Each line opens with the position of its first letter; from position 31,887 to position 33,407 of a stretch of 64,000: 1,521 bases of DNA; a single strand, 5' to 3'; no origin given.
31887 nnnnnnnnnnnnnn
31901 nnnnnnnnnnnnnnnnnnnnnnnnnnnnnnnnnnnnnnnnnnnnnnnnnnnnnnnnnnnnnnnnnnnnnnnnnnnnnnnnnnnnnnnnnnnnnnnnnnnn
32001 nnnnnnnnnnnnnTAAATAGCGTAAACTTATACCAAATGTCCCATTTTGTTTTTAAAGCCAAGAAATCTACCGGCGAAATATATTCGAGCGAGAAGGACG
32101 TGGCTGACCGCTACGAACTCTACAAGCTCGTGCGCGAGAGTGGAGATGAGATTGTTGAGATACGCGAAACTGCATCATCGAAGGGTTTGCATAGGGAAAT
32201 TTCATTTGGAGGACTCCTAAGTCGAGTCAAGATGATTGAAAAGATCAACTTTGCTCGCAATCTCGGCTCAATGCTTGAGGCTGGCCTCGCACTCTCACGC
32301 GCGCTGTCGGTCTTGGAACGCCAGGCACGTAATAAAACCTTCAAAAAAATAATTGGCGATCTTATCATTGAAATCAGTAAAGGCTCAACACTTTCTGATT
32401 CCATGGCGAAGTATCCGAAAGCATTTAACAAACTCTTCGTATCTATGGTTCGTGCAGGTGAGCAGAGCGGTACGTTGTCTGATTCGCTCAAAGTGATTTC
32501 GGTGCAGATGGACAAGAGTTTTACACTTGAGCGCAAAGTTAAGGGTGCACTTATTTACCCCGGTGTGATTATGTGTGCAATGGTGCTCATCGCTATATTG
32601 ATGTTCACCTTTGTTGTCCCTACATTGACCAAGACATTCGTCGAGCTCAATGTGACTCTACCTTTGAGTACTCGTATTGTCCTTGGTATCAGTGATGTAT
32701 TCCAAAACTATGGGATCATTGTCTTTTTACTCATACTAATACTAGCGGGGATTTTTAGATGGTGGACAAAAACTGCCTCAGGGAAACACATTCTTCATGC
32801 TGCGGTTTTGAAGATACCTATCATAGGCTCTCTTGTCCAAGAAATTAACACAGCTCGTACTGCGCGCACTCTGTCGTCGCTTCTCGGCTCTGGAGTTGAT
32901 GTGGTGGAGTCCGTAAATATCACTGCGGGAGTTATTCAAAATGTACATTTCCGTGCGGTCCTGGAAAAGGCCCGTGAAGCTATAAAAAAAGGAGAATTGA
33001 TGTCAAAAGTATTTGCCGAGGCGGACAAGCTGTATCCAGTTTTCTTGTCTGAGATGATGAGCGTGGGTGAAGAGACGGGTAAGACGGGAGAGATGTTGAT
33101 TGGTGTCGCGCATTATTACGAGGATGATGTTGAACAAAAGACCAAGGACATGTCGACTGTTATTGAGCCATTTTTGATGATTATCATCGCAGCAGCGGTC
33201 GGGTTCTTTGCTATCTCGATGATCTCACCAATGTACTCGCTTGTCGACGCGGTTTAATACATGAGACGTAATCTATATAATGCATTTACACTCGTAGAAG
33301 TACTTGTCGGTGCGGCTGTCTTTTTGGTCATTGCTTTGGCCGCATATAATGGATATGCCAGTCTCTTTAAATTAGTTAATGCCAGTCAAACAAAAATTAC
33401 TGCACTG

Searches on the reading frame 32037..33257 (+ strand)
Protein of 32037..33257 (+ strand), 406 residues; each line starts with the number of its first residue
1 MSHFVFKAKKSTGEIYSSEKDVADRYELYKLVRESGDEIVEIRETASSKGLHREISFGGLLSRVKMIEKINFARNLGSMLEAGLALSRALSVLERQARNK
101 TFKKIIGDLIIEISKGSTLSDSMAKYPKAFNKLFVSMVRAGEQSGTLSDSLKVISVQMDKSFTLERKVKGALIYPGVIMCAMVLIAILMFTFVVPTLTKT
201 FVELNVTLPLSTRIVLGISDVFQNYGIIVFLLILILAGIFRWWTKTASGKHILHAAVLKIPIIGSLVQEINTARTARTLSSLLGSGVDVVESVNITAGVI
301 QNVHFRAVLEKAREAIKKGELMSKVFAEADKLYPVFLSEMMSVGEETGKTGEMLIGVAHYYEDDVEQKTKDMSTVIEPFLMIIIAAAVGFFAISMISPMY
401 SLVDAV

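Call 78: search_protein_families(library=pfam, proteins=[window:32037-33257:+], max_evalue=0.00001)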
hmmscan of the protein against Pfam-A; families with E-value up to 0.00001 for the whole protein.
window:32037-33257:+ (406 aa): 1 family
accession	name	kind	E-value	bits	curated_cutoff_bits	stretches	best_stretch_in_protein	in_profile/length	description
PF00482.28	T2SSF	-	4.1e-54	182.3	25.2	2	72-195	1-125/125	Type II secretion system (T2SS), protein F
